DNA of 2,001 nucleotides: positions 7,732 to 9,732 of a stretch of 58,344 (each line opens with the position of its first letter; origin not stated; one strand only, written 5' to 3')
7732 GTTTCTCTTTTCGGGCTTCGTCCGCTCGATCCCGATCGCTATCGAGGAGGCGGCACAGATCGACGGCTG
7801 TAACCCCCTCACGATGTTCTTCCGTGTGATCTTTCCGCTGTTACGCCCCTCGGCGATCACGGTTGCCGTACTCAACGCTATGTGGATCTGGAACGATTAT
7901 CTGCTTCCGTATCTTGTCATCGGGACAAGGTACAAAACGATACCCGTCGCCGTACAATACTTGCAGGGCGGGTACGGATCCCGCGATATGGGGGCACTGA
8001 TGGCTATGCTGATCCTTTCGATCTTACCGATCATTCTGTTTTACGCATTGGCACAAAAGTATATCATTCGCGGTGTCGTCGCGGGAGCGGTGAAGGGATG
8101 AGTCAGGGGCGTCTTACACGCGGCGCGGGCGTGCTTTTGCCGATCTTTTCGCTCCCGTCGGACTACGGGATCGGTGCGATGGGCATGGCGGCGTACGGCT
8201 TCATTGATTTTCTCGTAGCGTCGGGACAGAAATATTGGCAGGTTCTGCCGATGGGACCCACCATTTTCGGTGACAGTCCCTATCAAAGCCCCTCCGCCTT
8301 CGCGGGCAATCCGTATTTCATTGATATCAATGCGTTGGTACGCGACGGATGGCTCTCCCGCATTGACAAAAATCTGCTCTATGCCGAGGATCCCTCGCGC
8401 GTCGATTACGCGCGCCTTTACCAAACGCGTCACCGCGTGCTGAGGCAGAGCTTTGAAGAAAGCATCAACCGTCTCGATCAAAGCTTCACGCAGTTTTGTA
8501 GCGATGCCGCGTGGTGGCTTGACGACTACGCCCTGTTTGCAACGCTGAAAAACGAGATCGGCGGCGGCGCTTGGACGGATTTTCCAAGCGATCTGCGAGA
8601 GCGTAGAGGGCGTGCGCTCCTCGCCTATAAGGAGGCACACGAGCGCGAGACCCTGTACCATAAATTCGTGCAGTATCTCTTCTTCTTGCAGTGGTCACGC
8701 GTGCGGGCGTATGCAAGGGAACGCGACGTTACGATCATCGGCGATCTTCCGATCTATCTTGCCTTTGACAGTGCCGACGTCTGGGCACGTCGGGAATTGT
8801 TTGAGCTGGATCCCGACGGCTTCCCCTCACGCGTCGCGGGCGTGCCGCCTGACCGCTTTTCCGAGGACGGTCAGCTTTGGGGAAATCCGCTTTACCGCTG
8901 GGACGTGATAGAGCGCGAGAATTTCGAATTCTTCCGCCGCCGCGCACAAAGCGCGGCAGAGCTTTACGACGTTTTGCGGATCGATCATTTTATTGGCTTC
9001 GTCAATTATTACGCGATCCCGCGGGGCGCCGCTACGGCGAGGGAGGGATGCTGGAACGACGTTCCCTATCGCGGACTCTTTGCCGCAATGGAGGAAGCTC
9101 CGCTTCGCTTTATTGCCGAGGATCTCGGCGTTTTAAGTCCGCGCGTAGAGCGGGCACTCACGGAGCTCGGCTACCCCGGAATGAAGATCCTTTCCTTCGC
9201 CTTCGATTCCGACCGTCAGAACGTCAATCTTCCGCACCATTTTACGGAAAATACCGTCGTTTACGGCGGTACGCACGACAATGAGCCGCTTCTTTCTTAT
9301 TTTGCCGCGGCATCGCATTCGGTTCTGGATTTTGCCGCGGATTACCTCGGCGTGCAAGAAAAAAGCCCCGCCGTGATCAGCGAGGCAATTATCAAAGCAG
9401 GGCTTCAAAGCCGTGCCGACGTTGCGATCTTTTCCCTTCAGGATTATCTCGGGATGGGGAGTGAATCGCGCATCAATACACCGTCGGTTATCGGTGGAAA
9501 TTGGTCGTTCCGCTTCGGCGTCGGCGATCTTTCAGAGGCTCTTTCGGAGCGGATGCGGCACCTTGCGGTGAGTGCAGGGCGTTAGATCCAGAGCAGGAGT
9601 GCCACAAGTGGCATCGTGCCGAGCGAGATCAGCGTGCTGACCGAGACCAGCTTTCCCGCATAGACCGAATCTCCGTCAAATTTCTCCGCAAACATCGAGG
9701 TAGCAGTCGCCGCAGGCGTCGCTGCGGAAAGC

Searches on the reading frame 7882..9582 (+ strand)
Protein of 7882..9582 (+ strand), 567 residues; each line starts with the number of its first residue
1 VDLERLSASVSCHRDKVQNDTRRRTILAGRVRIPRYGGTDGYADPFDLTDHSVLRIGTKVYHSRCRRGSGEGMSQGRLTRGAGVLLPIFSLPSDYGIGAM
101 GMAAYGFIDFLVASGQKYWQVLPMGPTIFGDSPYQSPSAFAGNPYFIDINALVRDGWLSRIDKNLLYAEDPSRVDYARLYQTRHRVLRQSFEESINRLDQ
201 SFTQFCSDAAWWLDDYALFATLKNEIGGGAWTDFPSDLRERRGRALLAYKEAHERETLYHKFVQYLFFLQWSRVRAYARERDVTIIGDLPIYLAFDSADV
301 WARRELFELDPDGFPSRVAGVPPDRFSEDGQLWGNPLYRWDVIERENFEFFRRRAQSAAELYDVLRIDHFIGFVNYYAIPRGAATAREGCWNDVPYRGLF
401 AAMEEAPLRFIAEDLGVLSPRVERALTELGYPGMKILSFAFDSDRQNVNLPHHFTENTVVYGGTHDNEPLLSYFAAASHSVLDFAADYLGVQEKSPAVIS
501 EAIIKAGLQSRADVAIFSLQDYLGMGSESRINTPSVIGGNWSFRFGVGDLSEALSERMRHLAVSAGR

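Call 64: search_protein_families(library=pfam, proteins=[window:7882-9582:+], max_evalue=0.00001)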
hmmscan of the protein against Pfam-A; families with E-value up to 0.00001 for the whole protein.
window:7882-9582:+ (567 aa): 1 family
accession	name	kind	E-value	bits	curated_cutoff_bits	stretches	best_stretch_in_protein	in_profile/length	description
PF02446.23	Glyco_hydro_77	-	5.2e-160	533.8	25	1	86-546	1-460/465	4-alpha-glucanotransferase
